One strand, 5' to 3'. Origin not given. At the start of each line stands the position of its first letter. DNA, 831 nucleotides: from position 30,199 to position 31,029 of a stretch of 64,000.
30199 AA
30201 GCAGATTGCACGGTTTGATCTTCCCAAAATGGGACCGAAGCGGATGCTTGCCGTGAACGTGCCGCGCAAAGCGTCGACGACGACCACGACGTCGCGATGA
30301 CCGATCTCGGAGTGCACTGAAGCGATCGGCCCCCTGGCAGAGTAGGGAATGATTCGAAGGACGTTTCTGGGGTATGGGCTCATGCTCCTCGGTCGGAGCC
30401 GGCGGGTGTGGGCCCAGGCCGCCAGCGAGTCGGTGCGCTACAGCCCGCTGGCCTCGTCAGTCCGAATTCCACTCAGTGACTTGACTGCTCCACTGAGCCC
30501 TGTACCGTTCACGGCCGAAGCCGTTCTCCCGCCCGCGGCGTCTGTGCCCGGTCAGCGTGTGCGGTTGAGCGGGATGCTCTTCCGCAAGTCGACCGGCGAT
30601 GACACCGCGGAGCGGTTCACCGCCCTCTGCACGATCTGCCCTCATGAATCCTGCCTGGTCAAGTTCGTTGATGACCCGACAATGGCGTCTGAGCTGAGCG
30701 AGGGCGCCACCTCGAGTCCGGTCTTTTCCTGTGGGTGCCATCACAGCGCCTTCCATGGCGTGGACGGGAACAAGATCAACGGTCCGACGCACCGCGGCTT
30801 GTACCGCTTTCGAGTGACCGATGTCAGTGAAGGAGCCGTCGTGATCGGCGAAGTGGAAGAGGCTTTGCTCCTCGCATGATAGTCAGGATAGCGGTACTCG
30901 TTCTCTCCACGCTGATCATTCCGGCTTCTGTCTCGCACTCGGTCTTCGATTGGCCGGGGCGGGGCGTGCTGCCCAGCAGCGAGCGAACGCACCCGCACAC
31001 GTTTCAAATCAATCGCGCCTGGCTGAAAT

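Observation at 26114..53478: Multi-copy TBDR / YVTN-propeller / Tat-Rieske / PAL-like (or PHM-like) cassette: candidate undescribed uptake-plus-periplasmic-oxidation system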

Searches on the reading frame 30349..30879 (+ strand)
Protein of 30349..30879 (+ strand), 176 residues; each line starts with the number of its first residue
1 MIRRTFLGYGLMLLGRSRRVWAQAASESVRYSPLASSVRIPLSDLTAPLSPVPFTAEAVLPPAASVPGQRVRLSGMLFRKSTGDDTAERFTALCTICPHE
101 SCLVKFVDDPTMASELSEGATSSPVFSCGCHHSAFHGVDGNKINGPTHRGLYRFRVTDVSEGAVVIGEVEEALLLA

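Call 5: search_protein_families(library=pfam, proteins=[window:30349-30879:+], max_evalue=0.01)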
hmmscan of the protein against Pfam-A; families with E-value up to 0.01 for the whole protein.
window:30349-30879:+ (176 aa): 1 family
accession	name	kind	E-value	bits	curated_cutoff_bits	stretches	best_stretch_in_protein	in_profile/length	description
PF00355.32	Rieske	-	9.2e-06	25.9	20.3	1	76-151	27-84/88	Rieske [2Fe-2S] domain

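Call 10: find_homologous_proteins(query=window:30349-30879:+)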
Query window:30349-30879:+ (176 aa): 50 proteins with E <= 0.001 among 399 candidates.
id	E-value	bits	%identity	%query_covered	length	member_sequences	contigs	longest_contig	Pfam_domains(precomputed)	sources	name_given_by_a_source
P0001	3.5e-111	387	99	100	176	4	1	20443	PF00355.33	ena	-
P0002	2.1e-81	290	74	100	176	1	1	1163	-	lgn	-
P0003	7.7e-78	278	70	99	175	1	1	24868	-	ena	-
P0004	3.6e-77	276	74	100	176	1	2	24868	PF00355.33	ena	-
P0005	5.3e-75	269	69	100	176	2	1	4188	PF00355.33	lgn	-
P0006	9.4e-57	210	56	99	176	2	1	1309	-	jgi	jgi:Rieske Fe-S protein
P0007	5.1e-56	207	53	99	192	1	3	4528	PF00355.33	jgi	jgi:Rieske Fe-S protein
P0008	5.5e-50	188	54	99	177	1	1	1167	-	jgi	jgi:Rieske Fe-S protein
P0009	2.4e-48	182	50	99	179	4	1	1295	-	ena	-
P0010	1.9e-45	173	50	90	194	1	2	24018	PF00355.33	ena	-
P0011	4.8e-45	171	50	99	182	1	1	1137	PF00355.33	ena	-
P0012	2.1e-44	169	55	89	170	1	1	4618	-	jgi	jgi:Rieske Fe-S protein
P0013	2.2e-44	169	47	99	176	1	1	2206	-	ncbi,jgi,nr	ncbi:MAG TPA: Rieske 2Fe-2S domain-containing protein [Lacipirellulaceae bacterium]|jgi:Rieske Fe-S 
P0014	9.1e-44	167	49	98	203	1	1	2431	PF00355.33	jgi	jgi:Rieske Fe-S protein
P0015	1.2e-43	167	51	99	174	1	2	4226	-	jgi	jgi:Rieske Fe-S protein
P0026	9.5e-42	161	54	89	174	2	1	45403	-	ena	-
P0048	3.4e-31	126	46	89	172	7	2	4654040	-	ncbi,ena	-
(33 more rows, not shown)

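Call 11: find_encoding_contigs(protein=P0001, flank=10000, max_places=4)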
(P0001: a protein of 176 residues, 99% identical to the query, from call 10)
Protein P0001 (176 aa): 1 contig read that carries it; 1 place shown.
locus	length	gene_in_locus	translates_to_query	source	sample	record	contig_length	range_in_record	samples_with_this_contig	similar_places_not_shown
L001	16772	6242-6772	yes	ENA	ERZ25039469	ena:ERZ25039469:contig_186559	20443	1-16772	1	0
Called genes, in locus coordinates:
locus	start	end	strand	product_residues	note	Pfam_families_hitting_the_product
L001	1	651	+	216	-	?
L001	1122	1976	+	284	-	PF02423:OCD_Mu_crystall, PF01488:Shikimate_DH (weak)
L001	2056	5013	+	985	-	PF13620:CarboxypepD_reg, PF13715:CarbopepD_reg_2 (weak), PF25183:OMP_b-brl_4, PF00593:TonB_dep_Rec_b-barrel (weak), PF25183:OMP_b-brl_4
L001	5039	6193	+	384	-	PF02239:Cytochrom_D1 (weak), PF21783:YNCE (faint), PF23414:Beta-prop_EML_2 (weak), PF25174:Beta-prop_THOC3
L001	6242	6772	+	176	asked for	PF00355:Rieske (weak)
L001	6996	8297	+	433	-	PF13620:CarboxypepD_reg, PF13715:CarbopepD_reg_2 (weak), PF25183:OMP_b-brl_4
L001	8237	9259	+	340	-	PF00593:TonB_dep_Rec_b-barrel, PF25183:OMP_b-brl_4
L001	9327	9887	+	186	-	PF25183:OMP_b-brl_4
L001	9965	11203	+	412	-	PF07635:PSCyt1, PF07583:PSCyt2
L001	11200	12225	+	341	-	PF13385:Laminin_G_3, PF02210:Laminin_G_2 (weak)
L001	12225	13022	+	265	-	PF07587:PSD1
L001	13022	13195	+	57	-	-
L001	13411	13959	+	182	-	PF07394:DUF1501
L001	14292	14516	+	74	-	PF07394:DUF1501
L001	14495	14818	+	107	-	PF07394:DUF1501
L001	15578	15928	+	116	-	-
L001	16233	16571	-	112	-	PF03466:LysR_substrate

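Call 12: find_encoding_contigs(protein=P0004, flank=10000, max_places=4)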
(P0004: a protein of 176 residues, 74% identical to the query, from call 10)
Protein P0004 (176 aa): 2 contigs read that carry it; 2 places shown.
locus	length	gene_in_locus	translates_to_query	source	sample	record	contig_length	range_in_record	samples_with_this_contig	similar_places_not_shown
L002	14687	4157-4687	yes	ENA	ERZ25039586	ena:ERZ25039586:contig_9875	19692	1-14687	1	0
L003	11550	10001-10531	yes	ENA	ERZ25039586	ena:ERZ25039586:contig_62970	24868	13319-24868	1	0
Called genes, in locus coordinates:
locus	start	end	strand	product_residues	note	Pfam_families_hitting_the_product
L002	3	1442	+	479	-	?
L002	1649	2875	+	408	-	PF25183:OMP_b-brl_4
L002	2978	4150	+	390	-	PF02239:Cytochrom_D1 (weak), PF21783:YNCE (faint), PF23414:Beta-prop_EML_2 (faint), PF25174:Beta-prop_THOC3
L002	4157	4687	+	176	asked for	PF00355:Rieske (weak)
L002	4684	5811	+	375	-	PF01436:NHL (faint)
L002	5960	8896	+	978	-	PF13620:CarboxypepD_reg, PF13715:CarbopepD_reg_2 (weak), PF25183:OMP_b-brl_4, PF00593:TonB_dep_Rec_b-barrel, PF25183:OMP_b-brl_4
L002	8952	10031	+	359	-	PF02239:Cytochrom_D1 (faint), PF21783:YNCE (faint), PF25174:Beta-prop_THOC3 (faint)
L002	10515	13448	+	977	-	PF13620:CarboxypepD_reg, PF07715:Plug (weak), PF25183:OMP_b-brl_4, PF00593:TonB_dep_Rec_b-barrel, PF25183:OMP_b-brl_4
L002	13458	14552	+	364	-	PF21783:YNCE (faint), PF02239:Cytochrom_D1 (faint), PF08450:SGL (faint), PF25174:Beta-prop_THOC3 (faint), PF07676:PD40 (faint), PF10282:Lactonase (weak)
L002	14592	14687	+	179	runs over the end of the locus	-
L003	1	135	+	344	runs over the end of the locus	PF02423:OCD_Mu_crystall, PF01488:Shikimate_DH (weak)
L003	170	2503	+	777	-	PF13620:CarboxypepD_reg, PF13715:CarbopepD_reg_2 (weak), PF25183:OMP_b-brl_4, PF00593:TonB_dep_Rec_b-barrel (weak), PF25183:OMP_b-brl_4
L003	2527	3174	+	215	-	PF25183:OMP_b-brl_4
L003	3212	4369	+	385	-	PF02239:Cytochrom_D1 (weak), PF21783:YNCE (faint), PF25174:Beta-prop_THOC3 (weak)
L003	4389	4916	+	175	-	-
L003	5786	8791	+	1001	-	PF13620:CarboxypepD_reg, PF13715:CarbopepD_reg_2 (weak), PF25183:OMP_b-brl_4, PF00593:TonB_dep_Rec_b-barrel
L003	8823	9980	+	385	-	PF02239:Cytochrom_D1 (weak), PF21783:YNCE (faint), PF23414:Beta-prop_EML_2 (faint), PF25174:Beta-prop_THOC3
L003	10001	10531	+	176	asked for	PF00355:Rieske (weak)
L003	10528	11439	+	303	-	-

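Call 15: find_related_loci(query=A1, collection=genome_contigs, flank=10000)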
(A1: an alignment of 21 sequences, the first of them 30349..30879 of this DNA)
Query A1 (176 aa) in genome_contigs; peptide patterns used: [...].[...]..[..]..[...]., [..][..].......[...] (x = any residue, [..] = any of these).
94 stretches matched a pattern; 80 encode a relative of the query (tblastn E <= 1e-3); 77 distinct loci.
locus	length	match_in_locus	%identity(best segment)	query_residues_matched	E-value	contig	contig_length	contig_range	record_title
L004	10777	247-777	49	3-175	8e-49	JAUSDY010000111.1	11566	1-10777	MAG: Acidobacteriota bacterium isolate E14_maxbin.140_sub E14_k141_816223, whole genome shotgun sequence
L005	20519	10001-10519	49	1-175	1e-48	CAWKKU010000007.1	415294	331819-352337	MAG: Vicinamibacterales bacterium isolate MFD05454.bin.2.147 genome assembly, contig: contig_26255, whole genome shotgun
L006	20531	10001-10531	52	3-175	4e-48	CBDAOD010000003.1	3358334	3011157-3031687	MAG: Vicinamibacterales bacterium isolate 1282e159-6dd2-4713-bfde-212400ec611b genome assembly, contig: contig_3, whole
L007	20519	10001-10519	48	1-175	5e-48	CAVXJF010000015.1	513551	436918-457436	MAG: Vicinamibacterales bacterium isolate MFD05567.bin.1.201 genome assembly, contig: contig_88176, whole genome shotgun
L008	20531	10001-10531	48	3-175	3e-47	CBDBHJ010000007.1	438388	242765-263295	MAG: Vicinamibacterales bacterium isolate db78679f-f154-44b7-a74e-8fa7166f3ec5 genome assembly, contig: contig_7, whole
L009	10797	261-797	48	3-175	2e-47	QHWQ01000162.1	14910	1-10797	MAG: Acidobacteria bacterium isolate gp6 AA39 14_1009_09_20cm_scaffold_9673_curated, whole genome shotgun sequence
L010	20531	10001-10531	49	3-175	3e-46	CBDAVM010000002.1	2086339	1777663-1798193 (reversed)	MAG: Vicinamibacterales bacterium isolate a7c2027e-4184-4f59-b936-189da53a1eb3 genome assembly, contig: contig_2, whole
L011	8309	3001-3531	49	3-175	1e-45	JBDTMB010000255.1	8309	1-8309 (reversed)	MAG: Vicinamibacterales bacterium isolate cluster3_bin.116 NODE_41797_length_8309_cov_6.447541, whole genome shotgun seq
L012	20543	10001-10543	45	3-175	2e-45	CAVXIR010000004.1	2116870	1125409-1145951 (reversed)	MAG: Vicinamibacterales bacterium isolate MFD09212.bin.1.252 genome assembly, contig: contig_3581, whole genome shotgun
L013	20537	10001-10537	49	1-175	2e-45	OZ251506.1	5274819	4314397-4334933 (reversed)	MAG: Vicinamibacterales bacterium isolate aaa6a21a-436b-4590-abd6-8baef99f1637 genome assembly, chromosome: 1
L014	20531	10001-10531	47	3-175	1e-45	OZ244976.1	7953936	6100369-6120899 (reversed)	MAG: Vicinamibacterales bacterium isolate 759df215-7f35-4b58-97f0-56a84cd7420d genome assembly, chromosome: 2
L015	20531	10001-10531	47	3-175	4e-45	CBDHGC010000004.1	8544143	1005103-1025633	MAG: Vicinamibacterales bacterium isolate 2255f9a4-9ab0-4a79-b16a-ed87816e7612 genome assembly, contig: contig_4, whole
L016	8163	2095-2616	47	3-175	4e-45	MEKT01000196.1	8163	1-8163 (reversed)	MAG: Acidobacteria bacterium RIFCSPLOWO2_02_FULL_65_29 rifcsplowo2_02_scaffold_57104, whole genome shotgun sequence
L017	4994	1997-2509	49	1-175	1e-44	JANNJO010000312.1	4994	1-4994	MAG: Acidobacteriota bacterium isolate SOY_4_C_metabat_76 SOY_4_C_k141_3639690, whole genome shotgun sequence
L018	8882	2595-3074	51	18-175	2e-44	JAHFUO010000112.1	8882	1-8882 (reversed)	MAG: Acidobacteria bacterium isolate nzgw81 NODE_13130_length_8883_cov_5.761470, whole genome shotgun sequence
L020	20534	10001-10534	48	1-175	2e-44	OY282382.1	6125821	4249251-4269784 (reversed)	MAG: uncultured Vicinamibacterales bacterium isolate e65da963-7c29-4b68-91ce-224fd25ea74c genome assembly, chromosome: 1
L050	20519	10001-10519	46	3-175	2e-38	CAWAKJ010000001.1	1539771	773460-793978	MAG: Vicinamibacterales bacterium isolate MFD02360.bin.1.271 genome assembly, contig: contig_295, whole genome shotgun s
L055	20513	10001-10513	43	1-174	8e-38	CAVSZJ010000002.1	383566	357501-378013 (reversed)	MAG: Vicinamibacterales bacterium isolate MFD05747.bin.2.1 genome assembly, contig: contig_19325, whole genome shotgun s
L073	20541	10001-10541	40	3-174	6e-26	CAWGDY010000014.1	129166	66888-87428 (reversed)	MAG: Vicinamibacterales bacterium isolate MFD02242.bin.1.84 genome assembly, contig: contig_28863, whole genome shotgun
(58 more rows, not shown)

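Call 18: find_encoding_contigs(protein=P0026, flank=10000, max_places=2)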
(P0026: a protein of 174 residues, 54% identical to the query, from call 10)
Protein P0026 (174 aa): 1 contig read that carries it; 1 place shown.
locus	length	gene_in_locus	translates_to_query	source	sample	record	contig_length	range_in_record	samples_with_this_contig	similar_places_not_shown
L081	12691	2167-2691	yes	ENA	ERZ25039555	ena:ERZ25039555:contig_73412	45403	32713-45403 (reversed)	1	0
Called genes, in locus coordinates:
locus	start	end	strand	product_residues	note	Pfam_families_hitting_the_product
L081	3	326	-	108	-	?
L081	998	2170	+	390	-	PF21783:YNCE (faint), PF02239:Cytochrom_D1 (weak)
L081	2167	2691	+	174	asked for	-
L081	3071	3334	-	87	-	-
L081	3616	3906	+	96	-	-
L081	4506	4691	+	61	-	-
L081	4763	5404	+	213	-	-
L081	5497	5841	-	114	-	PF19649:DUF6152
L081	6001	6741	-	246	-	PF01391:Collagen (weak)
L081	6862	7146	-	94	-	PF01042:Ribonuc_L-PSP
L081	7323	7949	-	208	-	PF00248:Aldo_ket_red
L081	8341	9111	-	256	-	PF00324:AA_permease, PF13520:AA_permease_2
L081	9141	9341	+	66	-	-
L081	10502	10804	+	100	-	PF13635:DUF4143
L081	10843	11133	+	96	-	PF13635:DUF4143 (weak)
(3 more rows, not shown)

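Call 19: find_encoding_contigs(protein=P0048, flank=10000, max_places=2)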
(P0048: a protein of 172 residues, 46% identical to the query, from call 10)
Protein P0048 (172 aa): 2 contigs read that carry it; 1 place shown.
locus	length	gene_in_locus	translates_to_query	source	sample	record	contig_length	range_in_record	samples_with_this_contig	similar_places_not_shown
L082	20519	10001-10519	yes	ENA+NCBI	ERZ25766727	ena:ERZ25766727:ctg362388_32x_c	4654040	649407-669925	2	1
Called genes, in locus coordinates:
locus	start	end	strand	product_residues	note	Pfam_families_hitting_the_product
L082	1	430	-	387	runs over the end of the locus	PF13180:PDZ_2, PF17820:PDZ_6, PF03572:Peptidase_S41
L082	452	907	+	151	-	PF03652:RuvX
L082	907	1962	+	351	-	PF02618:YceG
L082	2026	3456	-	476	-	PF03601:Cons_hypoth698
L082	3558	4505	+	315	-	PF00135:COesterase, PF20434:BD-FAE, PF07859:Abhydrolase_3, PF00326:Peptidase_S9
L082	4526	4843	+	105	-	PF00581:Rhodanese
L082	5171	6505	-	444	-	PF00202:Aminotran_3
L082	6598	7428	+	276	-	PF10370:Rv2993c-like_N, PF01557:FAA_hydrolase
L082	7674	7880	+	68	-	-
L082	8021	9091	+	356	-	PF02239:Cytochrom_D1 (faint), PF21783:YNCE (faint), PF25174:Beta-prop_THOC3 (faint), PF10282:Lactonase (faint), PF22494:choice_anch_I (weak)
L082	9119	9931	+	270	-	-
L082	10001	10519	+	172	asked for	-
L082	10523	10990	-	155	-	PF00254:FKBP_C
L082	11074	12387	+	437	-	PF13579:Glyco_trans_4_4, PF13439:Glyco_transf_4, PF20706:GT4-conflict (weak), PF00534:Glycos_transf_1, PF13692:Glyco_trans_1_4, PF13524:Glyco_trans_1_2 (weak)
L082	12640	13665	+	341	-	PF08450:SGL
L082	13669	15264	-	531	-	PF00501:AMP-binding, PF13193:AMP-binding_C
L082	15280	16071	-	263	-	PF00106:adh_short, PF08659:KR (weak), PF23441:SDR (weak), PF13561:adh_short_C2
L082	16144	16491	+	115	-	-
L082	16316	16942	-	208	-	PF00300:His_Phos_1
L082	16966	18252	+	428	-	PF11700:ATG22, PF07690:MFS_1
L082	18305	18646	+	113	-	PF04247:SirB (weak)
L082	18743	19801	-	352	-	PF01636:APH, PF02958:EcKL (faint)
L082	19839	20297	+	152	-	PF01575:MaoC_dehydratas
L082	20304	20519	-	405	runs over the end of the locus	PF02771:Acyl-CoA_dh_N, PF02770:Acyl-CoA_dh_M, PF00441:Acyl-CoA_dh_1, PF08028:Acyl-CoA_dh_2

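Call 20: find_encoding_contigs(protein=P0010, flank=10000, max_places=2)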
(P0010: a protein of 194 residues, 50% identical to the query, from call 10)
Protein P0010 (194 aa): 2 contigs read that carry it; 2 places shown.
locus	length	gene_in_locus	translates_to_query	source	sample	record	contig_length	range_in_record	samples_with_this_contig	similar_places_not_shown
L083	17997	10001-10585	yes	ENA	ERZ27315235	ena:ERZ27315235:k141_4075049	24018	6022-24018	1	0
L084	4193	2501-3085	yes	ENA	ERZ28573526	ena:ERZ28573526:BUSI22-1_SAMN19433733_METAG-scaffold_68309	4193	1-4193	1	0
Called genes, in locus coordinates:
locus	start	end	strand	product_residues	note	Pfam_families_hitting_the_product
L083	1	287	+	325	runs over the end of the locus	PF00291:PALP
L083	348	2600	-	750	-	PF13620:CarboxypepD_reg, PF13715:CarbopepD_reg_2, PF22904:NOMO1-like_2nd (weak), PF07715:Plug (faint)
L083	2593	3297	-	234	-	PF03167:UDG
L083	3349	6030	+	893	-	PF28598:PDH_E1_N, PF00456:Transketolase_N, PF17831:PDH_E1_M, PF22613:Transketolase_C_1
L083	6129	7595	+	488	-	PF00364:Biotin_lipoyl, PF25984:BSH_YknX (faint), PF02817:E3_binding, PF00198:2-oxoacid_dh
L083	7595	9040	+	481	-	PF01134:GIDA (faint), PF07992:Pyr_redox_2, PF12831:FAD_oxidored (weak), PF00070:Pyr_redox, PF02852:Pyr_redox_dim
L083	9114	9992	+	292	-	-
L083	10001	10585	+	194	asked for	PF00355:Rieske (weak)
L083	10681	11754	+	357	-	PF21783:YNCE (faint), PF22494:choice_anch_I (faint), PF25174:Beta-prop_THOC3 (faint), PF10282:Lactonase (faint)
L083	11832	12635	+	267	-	-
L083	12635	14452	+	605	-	PF00890:FAD_binding_2, PF01266:DAO (faint), PF03486:HI0933_like (faint), PF07992:Pyr_redox_2 (faint), PF12831:FAD_oxidored (weak), PF02910:Succ_DH_flav_C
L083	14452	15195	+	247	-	PF13085:Fer2_3, PF13183:Fer4_8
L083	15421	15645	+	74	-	-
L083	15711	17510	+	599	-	PF00890:FAD_binding_2, PF07992:Pyr_redox_2 (faint), PF02910:Succ_DH_flav_C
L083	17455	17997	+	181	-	?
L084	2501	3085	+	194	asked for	PF00355:Rieske (weak)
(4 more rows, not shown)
